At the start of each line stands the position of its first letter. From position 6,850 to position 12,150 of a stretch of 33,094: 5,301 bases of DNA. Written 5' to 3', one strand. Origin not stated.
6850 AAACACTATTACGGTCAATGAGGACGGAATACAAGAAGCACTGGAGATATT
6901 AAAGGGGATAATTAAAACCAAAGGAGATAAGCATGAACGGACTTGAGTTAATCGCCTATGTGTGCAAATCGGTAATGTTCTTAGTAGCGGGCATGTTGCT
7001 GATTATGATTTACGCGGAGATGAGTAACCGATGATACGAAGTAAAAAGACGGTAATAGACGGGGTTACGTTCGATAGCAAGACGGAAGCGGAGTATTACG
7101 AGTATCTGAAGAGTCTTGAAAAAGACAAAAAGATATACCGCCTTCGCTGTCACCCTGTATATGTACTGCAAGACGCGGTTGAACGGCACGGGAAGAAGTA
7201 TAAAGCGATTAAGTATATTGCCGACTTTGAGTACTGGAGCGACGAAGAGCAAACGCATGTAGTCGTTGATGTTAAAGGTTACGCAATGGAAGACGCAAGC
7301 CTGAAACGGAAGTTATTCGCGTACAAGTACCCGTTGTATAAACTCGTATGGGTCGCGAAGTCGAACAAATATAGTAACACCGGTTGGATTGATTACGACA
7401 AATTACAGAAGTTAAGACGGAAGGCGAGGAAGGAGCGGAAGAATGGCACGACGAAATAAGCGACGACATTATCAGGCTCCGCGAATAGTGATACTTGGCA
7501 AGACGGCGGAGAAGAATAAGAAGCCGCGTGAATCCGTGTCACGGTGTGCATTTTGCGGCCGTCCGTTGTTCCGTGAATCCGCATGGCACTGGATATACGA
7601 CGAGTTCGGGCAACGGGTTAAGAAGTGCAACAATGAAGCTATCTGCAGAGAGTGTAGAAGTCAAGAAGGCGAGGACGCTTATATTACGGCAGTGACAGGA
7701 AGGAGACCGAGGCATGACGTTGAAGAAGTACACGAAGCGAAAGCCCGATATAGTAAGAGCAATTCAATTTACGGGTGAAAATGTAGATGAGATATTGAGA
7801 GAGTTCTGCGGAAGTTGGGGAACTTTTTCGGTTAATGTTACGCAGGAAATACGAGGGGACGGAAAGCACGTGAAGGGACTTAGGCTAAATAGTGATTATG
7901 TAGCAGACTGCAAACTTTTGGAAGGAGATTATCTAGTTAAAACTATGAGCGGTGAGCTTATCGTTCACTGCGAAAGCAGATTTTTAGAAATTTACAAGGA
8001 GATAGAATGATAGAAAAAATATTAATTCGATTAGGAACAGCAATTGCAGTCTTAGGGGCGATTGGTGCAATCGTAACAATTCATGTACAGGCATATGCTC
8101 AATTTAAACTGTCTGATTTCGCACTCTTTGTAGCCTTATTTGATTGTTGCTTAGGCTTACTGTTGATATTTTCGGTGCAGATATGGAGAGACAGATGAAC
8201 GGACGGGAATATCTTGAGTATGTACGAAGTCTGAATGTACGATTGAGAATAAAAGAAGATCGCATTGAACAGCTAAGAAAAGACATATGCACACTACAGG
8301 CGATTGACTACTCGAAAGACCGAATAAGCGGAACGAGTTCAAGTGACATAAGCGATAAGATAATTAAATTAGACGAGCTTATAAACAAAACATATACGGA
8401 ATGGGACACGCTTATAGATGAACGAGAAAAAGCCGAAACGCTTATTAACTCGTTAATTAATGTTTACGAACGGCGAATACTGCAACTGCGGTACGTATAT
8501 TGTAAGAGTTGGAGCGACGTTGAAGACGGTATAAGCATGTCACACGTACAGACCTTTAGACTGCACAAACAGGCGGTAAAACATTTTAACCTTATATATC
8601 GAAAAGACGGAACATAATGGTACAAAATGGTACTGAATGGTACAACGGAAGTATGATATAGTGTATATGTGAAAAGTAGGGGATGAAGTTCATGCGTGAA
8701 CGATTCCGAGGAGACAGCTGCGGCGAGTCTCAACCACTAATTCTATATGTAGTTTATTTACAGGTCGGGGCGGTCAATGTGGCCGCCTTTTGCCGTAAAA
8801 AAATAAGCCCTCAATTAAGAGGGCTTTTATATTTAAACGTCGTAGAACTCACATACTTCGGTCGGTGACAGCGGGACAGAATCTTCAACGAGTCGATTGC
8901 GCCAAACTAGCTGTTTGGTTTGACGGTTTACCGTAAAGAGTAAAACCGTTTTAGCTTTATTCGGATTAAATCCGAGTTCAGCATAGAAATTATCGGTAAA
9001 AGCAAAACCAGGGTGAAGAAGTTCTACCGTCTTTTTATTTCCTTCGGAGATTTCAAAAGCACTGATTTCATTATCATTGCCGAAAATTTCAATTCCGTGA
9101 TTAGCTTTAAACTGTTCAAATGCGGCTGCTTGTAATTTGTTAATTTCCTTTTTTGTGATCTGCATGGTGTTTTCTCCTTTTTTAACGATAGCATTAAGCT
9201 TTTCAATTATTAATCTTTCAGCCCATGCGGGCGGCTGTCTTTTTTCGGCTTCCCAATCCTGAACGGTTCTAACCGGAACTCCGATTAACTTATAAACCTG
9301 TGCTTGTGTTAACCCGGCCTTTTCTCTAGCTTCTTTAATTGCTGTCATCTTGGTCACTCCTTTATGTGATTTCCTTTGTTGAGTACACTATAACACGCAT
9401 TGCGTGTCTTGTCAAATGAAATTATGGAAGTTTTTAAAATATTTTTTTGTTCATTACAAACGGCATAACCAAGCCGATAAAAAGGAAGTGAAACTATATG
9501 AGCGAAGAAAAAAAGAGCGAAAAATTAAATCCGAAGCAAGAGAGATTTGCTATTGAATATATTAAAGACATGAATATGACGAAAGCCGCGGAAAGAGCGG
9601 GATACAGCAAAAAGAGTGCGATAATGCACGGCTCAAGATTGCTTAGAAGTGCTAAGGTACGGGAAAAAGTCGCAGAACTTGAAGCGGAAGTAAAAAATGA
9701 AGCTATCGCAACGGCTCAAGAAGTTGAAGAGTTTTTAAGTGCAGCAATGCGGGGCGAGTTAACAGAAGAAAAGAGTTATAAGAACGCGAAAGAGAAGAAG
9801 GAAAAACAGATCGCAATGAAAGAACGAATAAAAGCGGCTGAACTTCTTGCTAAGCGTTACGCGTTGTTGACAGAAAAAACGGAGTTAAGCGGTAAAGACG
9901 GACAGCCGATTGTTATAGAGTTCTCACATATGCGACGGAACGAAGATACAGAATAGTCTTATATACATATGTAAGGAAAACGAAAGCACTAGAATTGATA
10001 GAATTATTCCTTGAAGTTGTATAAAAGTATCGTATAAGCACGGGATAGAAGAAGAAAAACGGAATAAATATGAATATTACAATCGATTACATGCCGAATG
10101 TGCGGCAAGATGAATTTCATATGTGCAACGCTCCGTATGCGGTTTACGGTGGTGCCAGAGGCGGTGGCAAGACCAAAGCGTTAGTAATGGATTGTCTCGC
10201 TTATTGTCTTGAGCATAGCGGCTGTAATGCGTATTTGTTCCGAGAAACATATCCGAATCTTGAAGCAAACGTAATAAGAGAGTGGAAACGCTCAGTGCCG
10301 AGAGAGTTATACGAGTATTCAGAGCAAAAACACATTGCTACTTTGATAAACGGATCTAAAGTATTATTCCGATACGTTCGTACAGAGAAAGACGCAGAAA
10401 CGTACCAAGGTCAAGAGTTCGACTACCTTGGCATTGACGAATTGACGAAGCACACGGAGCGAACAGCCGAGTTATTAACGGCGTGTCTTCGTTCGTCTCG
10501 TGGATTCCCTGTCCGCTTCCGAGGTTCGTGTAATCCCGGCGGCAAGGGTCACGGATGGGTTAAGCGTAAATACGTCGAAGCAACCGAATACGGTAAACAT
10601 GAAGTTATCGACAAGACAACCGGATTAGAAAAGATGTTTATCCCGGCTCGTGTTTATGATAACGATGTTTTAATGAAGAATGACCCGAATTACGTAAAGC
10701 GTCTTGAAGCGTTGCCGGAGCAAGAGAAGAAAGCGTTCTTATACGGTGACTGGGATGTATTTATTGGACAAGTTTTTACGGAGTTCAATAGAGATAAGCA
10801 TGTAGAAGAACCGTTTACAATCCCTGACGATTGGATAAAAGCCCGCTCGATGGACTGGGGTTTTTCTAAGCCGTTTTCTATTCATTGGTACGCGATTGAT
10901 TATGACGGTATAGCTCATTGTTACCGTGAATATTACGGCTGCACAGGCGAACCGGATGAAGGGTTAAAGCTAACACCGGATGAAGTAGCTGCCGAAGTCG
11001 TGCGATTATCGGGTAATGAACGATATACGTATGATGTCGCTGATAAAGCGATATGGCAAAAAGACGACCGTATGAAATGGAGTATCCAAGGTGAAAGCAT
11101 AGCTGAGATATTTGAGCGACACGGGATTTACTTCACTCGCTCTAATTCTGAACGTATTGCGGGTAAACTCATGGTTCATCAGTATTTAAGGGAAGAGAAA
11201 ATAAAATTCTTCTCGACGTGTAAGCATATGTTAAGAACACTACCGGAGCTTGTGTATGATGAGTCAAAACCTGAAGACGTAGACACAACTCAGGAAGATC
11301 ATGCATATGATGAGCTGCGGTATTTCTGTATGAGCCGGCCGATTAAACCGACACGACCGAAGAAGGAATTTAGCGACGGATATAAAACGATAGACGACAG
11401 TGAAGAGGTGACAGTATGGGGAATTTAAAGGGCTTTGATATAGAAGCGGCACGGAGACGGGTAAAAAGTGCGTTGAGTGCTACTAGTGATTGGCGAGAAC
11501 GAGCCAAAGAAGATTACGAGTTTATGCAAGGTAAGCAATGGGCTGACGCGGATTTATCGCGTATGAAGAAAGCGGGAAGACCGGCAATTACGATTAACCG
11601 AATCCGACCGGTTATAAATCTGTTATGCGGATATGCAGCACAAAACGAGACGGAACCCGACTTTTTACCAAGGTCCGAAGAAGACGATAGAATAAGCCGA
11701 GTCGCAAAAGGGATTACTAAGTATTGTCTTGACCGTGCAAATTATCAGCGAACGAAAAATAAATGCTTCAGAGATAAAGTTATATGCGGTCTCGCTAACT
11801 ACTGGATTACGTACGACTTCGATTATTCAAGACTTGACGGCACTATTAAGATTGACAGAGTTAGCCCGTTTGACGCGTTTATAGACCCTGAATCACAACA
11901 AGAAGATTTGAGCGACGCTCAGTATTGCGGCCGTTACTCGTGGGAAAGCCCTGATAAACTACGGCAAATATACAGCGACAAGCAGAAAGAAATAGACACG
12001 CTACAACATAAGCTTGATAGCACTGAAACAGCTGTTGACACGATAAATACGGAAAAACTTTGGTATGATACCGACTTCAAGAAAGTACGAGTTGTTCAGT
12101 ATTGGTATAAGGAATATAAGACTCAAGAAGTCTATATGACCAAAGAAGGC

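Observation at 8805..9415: Self-contained antisense cassette: an autoregulated HTH fused to an unknown domain, with an internal in-frame SD+ATG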

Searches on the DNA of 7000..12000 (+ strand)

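Call 7: search_dna_similar(query=window:7000-12000:+, collection=phages, mode=near, max_rows=20)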
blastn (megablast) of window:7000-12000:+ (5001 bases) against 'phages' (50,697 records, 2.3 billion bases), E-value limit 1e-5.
No match.

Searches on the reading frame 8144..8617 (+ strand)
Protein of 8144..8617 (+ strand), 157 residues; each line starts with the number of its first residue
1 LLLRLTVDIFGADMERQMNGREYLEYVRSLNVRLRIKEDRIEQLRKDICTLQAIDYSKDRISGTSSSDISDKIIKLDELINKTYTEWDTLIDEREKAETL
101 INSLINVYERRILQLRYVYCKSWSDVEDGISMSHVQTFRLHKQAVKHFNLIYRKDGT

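Call 53: search_protein_families(library=pfam, proteins=[window:8144-8617:+], max_evalue=0.1)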
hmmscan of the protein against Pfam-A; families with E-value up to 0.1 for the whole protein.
window:8144-8617:+ (157 aa): 1 family
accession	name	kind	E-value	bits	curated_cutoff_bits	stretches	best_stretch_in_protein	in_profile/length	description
PF07374.17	DUF1492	-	8.6e-05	23.1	21.5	1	57-149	8-100/100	Protein of unknown function (DUF1492)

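Call 54: search_protein_families(library=phrogs, proteins=[window:8144-8617:+], max_evalue=0.1)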
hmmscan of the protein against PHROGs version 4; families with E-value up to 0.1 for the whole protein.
window:8144-8617:+ (157 aa): 5 families
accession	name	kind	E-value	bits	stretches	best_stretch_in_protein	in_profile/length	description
phrog_36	-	transcription regulation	1.3e-22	81.5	1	15-155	51-190/220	transcriptional regulator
phrog_248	-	transcription regulation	1e-05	26.7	1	52-153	48-138/161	transcriptional activator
phrog_20158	-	unknown function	0.021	15.3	1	58-118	132-191/220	-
phrog_36379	-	unknown function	0.034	15.4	1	103-154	38-86/125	-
phrog_10522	-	unknown function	0.076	14.2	0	22-49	8-35/81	-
